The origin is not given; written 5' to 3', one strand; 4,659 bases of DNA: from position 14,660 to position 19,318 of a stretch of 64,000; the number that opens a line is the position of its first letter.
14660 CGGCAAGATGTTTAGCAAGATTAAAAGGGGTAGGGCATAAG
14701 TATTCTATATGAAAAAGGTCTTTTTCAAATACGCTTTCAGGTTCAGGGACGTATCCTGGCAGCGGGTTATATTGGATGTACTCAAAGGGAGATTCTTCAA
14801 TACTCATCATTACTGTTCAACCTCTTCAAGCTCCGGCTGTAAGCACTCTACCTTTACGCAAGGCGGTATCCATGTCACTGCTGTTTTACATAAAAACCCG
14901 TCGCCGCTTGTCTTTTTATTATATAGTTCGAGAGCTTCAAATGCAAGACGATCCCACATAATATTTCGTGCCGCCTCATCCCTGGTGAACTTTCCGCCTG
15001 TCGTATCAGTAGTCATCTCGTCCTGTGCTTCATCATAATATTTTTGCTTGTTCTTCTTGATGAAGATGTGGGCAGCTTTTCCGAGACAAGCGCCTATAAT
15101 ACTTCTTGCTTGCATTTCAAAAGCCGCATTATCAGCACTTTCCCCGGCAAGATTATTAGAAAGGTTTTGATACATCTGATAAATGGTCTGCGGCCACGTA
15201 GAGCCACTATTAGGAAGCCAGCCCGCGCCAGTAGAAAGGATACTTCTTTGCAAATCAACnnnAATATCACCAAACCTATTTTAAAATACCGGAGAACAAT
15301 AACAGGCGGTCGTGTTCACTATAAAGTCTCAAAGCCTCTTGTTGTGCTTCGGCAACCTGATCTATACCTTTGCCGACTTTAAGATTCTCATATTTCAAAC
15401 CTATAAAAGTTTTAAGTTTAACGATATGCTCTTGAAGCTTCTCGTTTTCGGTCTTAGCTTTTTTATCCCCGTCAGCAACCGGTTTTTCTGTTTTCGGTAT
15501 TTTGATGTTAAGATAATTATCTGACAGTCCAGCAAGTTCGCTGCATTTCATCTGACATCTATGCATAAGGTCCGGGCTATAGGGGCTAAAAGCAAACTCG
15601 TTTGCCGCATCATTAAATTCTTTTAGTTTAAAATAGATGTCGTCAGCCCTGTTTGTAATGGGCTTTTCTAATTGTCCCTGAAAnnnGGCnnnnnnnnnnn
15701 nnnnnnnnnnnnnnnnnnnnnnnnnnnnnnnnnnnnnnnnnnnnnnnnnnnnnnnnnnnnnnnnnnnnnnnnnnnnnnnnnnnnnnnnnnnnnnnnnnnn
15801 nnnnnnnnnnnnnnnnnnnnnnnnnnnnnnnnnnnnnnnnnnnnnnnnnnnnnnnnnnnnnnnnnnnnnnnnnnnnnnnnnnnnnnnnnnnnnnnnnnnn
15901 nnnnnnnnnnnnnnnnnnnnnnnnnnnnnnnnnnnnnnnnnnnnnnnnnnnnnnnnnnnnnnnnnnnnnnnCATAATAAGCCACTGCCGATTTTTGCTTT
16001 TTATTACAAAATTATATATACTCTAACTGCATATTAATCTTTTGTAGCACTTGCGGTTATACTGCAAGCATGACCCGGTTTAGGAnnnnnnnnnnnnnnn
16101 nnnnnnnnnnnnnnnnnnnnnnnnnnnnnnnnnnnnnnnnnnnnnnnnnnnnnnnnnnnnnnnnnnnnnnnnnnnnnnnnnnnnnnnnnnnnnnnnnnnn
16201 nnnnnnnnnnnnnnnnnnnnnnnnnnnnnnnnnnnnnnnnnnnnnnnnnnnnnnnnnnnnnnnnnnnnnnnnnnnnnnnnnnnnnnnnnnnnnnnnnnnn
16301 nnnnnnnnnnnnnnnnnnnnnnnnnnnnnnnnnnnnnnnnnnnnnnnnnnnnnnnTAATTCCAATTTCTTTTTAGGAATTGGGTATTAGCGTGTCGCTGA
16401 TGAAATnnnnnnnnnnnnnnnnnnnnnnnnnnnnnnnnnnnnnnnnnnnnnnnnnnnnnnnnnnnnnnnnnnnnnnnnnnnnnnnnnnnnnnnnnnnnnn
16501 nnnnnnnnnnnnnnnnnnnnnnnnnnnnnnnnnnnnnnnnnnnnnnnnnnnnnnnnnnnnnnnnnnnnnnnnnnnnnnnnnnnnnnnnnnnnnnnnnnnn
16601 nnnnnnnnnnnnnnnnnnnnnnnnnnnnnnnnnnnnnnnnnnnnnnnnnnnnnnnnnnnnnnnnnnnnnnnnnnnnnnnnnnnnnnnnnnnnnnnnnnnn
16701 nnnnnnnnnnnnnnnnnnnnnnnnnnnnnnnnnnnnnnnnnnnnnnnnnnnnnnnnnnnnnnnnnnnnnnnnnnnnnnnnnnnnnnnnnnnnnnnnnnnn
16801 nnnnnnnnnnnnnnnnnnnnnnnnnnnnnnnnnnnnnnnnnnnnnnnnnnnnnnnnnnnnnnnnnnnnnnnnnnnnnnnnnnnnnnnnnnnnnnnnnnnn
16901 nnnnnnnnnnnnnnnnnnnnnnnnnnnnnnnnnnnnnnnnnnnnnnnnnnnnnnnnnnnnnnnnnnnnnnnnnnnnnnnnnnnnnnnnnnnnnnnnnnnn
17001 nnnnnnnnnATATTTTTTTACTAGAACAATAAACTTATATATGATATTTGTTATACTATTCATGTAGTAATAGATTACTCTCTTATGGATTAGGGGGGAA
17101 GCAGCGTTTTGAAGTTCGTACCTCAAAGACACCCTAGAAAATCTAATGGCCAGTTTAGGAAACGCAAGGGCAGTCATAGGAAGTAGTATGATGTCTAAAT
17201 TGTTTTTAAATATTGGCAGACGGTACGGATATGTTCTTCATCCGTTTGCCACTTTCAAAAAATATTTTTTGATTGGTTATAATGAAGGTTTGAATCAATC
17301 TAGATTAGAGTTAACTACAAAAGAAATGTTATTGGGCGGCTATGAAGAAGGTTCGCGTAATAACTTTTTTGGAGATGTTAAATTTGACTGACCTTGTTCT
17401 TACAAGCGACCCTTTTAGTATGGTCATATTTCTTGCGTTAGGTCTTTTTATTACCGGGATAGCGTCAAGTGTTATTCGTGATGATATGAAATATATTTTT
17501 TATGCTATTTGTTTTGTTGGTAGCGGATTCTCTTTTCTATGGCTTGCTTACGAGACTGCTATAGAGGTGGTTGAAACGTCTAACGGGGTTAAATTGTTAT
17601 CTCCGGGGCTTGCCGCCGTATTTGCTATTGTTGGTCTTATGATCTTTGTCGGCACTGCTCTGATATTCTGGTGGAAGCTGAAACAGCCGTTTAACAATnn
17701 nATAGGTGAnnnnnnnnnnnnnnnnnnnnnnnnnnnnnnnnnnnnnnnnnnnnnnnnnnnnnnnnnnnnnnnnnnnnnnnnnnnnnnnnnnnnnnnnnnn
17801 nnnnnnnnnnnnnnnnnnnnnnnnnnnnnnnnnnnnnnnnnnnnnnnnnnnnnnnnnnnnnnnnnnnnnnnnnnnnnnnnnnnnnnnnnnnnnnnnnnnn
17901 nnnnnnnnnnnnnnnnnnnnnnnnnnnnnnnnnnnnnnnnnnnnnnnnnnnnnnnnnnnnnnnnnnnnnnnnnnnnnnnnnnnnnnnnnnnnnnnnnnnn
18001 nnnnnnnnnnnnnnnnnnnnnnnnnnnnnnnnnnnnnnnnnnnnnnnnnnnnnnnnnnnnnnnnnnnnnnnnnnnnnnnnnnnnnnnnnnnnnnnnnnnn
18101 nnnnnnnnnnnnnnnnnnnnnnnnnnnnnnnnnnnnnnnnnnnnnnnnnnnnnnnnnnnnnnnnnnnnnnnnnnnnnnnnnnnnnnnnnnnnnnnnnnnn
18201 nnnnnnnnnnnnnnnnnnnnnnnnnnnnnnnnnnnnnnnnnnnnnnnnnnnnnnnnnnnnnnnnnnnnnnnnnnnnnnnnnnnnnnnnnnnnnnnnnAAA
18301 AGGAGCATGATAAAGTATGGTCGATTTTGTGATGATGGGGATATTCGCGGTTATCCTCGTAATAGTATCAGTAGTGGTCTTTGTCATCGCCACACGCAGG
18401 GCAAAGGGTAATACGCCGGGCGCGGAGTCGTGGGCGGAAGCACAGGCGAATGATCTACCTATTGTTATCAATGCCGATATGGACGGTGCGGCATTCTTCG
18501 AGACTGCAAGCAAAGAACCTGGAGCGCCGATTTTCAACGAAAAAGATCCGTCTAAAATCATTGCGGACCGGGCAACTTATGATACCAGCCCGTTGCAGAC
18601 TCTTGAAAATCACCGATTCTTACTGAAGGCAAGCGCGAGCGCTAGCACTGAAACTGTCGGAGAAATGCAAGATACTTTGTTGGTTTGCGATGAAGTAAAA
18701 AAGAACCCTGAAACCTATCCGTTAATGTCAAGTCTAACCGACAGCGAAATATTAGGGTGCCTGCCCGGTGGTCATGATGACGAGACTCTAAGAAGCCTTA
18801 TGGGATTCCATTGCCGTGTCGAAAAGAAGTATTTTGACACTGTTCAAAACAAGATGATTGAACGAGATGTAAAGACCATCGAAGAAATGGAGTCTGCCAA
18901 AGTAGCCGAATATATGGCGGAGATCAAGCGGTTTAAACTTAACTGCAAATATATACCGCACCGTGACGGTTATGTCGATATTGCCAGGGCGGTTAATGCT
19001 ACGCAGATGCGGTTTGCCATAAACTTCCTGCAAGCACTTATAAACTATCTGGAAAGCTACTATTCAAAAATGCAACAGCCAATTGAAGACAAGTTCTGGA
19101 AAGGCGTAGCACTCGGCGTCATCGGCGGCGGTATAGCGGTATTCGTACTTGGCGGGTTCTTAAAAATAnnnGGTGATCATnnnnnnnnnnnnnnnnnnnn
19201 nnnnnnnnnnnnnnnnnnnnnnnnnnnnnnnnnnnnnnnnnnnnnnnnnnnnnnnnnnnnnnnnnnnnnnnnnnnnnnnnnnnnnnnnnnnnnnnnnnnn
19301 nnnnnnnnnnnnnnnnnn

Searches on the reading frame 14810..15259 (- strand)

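Call 17: search_protein_families(library=phrogs, proteins=[window:14810-15259:-], max_evalue=0.01)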
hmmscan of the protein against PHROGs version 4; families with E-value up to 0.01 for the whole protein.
window:14810-15259:- (149 aa): 1 family
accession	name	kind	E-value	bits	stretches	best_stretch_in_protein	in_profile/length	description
phrog_26567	-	unknown function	0.0093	17.2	0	51-89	4-42/88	-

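Call 18: search_protein_families(library=pfam, proteins=[window:14810-15259:-], max_evalue=0.01)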
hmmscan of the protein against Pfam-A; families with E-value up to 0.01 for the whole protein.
window:14810-15259:- (149 aa): 0 families

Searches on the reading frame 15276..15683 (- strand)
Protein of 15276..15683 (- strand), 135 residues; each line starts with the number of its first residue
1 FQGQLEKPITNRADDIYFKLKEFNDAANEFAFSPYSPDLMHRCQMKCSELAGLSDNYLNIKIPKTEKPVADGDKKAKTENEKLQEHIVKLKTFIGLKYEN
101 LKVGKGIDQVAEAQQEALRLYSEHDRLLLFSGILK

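Call 44: search_protein_families(library=pfam, proteins=[window:15276-15683:-], max_evalue=0.1)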
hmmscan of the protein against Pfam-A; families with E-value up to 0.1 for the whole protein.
window:15276-15683:- (135 aa): 1 family
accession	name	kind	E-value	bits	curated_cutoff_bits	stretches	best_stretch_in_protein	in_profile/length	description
PF21825.2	crAss001_48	-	0.074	13.4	24.8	0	77-118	8-48/61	crAss001_48 related protein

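Call 45: search_protein_families(library=phrogs, proteins=[window:15276-15683:-], max_evalue=0.1)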
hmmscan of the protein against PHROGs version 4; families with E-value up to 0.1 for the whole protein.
window:15276-15683:- (135 aa): 1 family
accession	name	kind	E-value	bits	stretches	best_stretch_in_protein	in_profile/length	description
phrog_774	-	unknown function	0.0047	18.1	1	74-122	68-115/134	-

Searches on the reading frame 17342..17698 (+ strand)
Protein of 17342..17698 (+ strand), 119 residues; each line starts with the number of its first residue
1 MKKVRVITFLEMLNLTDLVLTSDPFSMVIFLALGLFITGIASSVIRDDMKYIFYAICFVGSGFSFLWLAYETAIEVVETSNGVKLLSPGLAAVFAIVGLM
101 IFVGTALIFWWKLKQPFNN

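Call 44: search_protein_families(library=pfam, proteins=[window:17342-17698:+], max_evalue=0.1)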
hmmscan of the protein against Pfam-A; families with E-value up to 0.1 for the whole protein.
window:17342-17698:+ (119 aa): 1 family
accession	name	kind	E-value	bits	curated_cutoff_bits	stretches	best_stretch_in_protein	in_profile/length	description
PF09678.15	Caa3_CtaG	-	0.0032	17.3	27.7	1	27-108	108-190/237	Cytochrome c oxidase caa3 assembly factor (Caa3_CtaG)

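Call 45: search_protein_families(library=phrogs, proteins=[window:17342-17698:+], max_evalue=0.1)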
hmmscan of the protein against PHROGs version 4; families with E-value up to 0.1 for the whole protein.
window:17342-17698:+ (119 aa): 0 families

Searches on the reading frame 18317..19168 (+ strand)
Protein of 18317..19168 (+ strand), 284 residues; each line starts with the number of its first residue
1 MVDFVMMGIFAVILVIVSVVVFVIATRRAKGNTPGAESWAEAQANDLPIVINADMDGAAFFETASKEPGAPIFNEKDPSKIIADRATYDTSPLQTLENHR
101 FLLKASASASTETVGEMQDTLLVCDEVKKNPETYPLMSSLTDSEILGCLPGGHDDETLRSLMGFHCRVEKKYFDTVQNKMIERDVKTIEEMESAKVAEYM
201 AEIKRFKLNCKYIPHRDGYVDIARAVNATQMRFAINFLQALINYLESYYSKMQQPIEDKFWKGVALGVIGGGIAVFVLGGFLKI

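Call 44: search_protein_families(library=pfam, proteins=[window:18317-19168:+], max_evalue=0.1)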
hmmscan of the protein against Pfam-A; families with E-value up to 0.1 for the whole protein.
window:18317-19168:+ (284 aa): 1 family
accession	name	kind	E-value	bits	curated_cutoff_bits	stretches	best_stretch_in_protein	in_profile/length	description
PF18249.6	Ca_bind_SSO6904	-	0.081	13.7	25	0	154-209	5-59/90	Calcium binding protein SSO6904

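Call 45: search_protein_families(library=phrogs, proteins=[window:18317-19168:+], max_evalue=0.1)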
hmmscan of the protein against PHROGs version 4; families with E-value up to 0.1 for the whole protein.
window:18317-19168:+ (284 aa): 0 families

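Call 48: find_related_loci(query=A5, collection=genome_contigs, flank=10000)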
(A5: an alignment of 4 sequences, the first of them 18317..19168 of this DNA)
Query A5 (284 aa) in genome_contigs; peptide patterns used: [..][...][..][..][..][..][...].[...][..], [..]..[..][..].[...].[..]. (x = any residue, [..] = any of these).
142 stretches matched a pattern, but none encodes a relative of the query by tblastn (E <= 1e-3).

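Call 49: find_homologous_proteins(query=A5, max_evalue=0.001)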
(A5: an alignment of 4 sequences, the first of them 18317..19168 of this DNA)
Query A5 (4 sequences) (284 aa, profile of the alignment): 4 proteins with E <= 0.001 among 8000 candidates.
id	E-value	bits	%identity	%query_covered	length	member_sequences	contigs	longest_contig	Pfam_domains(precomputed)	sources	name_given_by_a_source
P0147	2.1e-129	449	100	100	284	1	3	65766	-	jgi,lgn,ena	-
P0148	5.6e-117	408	29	95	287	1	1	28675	-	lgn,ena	-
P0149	2.1e-90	321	28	95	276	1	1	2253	-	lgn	-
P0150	4.4e-83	297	30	88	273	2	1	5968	-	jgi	jgi:hypothetical protein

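Call 50: find_encoding_contigs(protein=P0147, flank=10000, max_places=10)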
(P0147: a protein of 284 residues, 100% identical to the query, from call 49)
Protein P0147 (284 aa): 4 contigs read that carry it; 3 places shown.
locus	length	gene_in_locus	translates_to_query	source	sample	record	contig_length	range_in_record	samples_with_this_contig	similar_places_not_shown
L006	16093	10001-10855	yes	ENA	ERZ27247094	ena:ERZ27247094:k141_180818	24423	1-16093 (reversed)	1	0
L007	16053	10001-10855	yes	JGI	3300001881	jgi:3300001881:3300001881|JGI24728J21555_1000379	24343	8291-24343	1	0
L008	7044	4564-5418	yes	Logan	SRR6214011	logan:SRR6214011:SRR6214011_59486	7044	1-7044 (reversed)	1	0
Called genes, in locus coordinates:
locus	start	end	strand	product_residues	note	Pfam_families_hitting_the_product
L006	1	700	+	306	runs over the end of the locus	PF00534:Glycos_transf_1, PF13692:Glyco_trans_1_4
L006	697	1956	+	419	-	PF02310:B12-binding, PF04055:Radical_SAM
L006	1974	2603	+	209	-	PF04989:RMNT_CmcI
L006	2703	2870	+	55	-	-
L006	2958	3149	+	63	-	-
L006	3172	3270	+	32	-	-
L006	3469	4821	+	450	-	-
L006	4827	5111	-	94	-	-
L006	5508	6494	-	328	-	-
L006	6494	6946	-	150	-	-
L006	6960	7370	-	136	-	-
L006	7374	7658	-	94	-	-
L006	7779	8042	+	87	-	-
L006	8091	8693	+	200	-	-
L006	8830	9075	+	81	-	-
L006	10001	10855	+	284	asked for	-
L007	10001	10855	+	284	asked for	-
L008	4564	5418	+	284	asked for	-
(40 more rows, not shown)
